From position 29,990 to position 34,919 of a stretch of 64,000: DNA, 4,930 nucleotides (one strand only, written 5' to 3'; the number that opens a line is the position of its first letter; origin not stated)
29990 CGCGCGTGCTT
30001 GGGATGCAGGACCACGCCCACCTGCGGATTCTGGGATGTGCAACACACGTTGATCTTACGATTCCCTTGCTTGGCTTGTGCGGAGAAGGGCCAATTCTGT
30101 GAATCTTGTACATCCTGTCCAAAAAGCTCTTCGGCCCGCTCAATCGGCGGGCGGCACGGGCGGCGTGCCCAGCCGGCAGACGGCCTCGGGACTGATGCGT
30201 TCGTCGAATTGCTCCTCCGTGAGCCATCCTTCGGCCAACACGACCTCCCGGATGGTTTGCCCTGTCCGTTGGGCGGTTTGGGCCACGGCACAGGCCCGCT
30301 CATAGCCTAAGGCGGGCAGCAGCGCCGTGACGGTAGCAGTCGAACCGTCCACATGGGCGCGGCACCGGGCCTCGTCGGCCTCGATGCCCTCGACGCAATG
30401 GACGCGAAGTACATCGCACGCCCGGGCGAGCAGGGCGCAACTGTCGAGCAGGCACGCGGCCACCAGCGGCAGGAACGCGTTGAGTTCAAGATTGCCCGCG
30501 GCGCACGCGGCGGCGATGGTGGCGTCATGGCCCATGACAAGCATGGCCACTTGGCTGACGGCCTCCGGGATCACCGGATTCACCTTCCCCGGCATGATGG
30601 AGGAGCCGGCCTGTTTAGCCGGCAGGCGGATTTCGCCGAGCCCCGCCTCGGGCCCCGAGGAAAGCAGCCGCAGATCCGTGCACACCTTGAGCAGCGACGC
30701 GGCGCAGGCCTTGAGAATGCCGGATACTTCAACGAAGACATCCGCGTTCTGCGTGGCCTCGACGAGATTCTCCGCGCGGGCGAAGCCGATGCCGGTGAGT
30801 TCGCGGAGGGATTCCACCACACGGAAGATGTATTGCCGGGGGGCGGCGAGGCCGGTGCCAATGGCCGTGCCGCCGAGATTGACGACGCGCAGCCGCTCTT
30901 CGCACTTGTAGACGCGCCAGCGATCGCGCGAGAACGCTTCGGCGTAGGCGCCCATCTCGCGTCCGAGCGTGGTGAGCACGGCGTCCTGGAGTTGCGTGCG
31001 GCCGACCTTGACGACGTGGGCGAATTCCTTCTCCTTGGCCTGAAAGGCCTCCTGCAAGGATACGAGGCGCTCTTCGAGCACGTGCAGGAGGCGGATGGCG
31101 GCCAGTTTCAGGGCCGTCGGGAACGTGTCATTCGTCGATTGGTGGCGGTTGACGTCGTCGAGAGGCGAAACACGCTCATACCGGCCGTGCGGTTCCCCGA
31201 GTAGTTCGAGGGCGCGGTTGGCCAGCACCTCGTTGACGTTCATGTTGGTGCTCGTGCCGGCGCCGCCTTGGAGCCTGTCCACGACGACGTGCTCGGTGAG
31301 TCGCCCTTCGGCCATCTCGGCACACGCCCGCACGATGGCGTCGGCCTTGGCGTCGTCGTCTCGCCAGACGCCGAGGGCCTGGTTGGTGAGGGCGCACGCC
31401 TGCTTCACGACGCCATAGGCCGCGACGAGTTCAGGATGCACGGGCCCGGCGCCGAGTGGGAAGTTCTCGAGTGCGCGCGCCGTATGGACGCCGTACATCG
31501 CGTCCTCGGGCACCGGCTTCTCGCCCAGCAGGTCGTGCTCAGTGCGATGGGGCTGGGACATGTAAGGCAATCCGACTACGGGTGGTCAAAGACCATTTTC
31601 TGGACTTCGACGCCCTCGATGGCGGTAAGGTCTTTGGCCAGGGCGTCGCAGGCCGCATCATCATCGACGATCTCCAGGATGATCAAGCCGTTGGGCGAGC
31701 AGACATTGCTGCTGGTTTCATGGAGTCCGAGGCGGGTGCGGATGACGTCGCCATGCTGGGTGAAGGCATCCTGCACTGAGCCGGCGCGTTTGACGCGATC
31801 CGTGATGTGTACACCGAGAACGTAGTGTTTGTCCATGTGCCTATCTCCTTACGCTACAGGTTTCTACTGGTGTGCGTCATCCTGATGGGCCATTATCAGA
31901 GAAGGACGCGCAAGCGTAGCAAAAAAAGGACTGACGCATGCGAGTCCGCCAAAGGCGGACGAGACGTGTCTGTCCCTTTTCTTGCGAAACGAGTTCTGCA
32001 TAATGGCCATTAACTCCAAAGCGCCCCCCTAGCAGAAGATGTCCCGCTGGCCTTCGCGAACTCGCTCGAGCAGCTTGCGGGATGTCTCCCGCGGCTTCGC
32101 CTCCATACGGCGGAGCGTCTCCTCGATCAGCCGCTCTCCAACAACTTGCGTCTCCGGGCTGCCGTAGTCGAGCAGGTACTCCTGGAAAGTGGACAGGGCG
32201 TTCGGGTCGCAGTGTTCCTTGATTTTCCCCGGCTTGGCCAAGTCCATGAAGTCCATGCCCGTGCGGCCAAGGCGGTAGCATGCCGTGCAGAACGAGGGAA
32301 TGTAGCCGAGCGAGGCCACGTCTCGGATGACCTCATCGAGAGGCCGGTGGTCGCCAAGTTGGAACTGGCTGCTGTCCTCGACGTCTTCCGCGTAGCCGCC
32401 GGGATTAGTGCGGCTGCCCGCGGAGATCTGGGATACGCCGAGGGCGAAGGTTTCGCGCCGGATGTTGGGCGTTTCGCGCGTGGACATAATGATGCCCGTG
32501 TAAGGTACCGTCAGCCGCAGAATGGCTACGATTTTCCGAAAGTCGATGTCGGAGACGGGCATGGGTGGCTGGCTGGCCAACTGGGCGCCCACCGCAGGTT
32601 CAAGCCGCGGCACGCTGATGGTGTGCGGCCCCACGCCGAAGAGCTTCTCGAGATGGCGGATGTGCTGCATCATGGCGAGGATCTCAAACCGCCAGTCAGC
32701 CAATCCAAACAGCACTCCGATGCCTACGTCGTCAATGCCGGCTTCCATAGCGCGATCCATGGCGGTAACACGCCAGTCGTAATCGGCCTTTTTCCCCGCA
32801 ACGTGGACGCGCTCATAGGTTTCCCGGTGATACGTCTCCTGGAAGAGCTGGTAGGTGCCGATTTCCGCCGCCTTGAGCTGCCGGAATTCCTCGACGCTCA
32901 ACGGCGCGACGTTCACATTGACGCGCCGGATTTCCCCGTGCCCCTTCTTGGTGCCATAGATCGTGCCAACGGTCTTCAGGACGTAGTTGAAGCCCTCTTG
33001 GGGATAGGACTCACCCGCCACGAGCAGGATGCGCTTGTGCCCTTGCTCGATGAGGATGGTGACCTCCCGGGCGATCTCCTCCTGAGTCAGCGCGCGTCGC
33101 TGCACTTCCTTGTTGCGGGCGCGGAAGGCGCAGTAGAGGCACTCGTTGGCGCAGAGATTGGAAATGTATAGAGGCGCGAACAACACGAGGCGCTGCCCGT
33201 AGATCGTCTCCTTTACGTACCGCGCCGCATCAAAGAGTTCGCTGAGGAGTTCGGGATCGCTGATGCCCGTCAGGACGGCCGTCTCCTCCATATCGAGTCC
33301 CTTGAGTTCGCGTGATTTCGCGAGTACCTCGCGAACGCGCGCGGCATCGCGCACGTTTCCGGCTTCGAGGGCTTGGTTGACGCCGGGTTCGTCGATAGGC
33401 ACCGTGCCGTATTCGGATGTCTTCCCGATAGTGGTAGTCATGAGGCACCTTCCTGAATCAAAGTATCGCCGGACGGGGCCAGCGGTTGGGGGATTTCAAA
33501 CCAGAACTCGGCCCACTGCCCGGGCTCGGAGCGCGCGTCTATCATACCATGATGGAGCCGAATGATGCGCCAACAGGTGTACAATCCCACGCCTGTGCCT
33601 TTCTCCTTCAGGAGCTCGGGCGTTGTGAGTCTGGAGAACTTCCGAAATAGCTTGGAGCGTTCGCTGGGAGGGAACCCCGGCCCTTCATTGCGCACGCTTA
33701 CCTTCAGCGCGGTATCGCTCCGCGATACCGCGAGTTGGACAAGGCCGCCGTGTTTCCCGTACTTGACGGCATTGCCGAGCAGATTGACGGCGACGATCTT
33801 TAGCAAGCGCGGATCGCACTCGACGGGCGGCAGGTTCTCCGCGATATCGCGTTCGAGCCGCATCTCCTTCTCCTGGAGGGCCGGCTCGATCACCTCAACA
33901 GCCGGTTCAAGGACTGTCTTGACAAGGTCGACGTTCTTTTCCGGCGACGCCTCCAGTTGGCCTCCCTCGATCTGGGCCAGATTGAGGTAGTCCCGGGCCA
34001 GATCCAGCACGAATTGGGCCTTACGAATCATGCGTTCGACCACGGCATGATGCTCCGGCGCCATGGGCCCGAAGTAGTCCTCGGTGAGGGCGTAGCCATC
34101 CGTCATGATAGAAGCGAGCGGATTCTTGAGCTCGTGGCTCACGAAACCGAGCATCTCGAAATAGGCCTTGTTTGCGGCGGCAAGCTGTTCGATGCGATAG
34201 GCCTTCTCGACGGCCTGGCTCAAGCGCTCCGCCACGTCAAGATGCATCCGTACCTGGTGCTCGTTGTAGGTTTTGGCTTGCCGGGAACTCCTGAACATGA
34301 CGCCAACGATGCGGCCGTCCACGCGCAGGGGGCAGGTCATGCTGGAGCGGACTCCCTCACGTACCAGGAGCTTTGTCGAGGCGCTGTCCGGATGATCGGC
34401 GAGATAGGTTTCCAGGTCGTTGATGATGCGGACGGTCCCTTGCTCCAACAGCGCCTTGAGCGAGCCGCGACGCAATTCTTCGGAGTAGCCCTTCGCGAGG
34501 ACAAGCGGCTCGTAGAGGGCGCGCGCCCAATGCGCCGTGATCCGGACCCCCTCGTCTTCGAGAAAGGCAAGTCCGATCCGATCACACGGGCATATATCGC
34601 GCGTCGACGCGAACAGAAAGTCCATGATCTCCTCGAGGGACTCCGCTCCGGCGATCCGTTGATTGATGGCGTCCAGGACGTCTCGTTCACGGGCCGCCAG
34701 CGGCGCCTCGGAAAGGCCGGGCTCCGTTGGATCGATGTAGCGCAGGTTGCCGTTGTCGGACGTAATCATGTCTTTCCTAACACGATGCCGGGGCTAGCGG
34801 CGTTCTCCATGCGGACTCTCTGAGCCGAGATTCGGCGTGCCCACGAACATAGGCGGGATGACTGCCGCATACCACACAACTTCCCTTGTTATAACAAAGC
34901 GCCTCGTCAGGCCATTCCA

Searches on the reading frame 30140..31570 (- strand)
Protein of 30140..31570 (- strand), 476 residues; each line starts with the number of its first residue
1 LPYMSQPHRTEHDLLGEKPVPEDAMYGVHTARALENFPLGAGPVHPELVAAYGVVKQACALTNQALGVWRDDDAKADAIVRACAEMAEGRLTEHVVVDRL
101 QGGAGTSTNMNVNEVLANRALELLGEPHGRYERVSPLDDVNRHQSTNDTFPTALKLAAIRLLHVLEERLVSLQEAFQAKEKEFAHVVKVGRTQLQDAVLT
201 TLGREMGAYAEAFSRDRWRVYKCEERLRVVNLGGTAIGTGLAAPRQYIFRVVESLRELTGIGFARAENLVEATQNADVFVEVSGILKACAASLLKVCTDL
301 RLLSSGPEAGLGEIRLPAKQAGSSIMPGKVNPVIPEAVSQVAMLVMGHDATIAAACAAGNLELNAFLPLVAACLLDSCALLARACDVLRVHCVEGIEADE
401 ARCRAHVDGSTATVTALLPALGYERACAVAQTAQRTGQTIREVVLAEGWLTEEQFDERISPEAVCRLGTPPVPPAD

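Call 23: search_protein_families(library=pfam, proteins=[window:30140-31570:-])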
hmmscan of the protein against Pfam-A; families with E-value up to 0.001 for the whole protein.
window:30140-31570:- (476 aa): 2 families
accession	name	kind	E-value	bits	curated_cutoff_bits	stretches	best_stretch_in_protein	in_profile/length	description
PF00206.25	Lyase_1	-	6.6e-84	282.4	27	1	17-347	2-312/312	Lyase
PF10415.14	FumaraseC_C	-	1.2e-18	67.7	32.5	1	414-464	2-52/54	Fumarase C C-terminus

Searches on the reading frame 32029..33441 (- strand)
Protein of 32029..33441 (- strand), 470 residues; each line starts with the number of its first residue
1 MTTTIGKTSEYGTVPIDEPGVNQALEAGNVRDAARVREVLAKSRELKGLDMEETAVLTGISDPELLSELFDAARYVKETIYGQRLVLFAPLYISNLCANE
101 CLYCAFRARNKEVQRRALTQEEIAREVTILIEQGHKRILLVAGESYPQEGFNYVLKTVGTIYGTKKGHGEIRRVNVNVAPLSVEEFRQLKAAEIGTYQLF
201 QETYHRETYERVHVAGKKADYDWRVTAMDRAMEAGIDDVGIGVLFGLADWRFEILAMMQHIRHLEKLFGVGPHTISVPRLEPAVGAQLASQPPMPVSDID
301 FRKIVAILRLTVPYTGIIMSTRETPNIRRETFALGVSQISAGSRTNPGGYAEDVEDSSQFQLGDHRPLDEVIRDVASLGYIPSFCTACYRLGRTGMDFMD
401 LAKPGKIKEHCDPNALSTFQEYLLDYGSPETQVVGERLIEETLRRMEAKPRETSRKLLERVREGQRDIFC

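Call 23: search_protein_families(library=pfam, proteins=[window:32029-33441:-])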
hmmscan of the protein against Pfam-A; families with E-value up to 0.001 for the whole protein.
window:32029-33441:- (470 aa): 2 families
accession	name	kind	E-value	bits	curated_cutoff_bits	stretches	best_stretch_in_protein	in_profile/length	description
PF06968.18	BATS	-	5.7e-19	68.5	22.2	1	276-380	1-87/88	Biotin and Thiamin Synthesis associated domain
PF04055.27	Radical_SAM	-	7.3e-17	62.5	29.5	1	92-247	2-154/166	Radical SAM superfamily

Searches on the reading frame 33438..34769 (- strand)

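Call 23: search_protein_families(library=pfam, proteins=[window:33438-34769:-])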
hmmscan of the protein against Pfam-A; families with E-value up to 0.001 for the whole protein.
window:33438-34769:- (443 aa): 6 families
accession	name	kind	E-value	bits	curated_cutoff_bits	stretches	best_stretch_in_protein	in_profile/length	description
PF02518.31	HATPase_c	-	7.4e-22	78.3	26.4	1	319-429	2-110/111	Histidine kinase-, DNA gyrase B-, and HSP90-like ATPase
PF01590.32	GAF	-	1.8e-09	38.7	22.4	1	45-187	2-133/133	GAF domain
PF13185.12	GAF_2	-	3.6e-09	37.4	28.6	1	43-188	2-136/136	GAF domain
PF00512.31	HisKA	-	2.7e-08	34.2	26.9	1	205-270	4-66/66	His Kinase A (phospho-acceptor) domain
PF13492.12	GAF_3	-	4.8e-05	24.2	27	1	44-188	1-128/129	GAF domain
PF13581.12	HATPase_c_2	-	0.00023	21.6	27.4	1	330-396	39-104/127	Histidine kinase-like ATPase domain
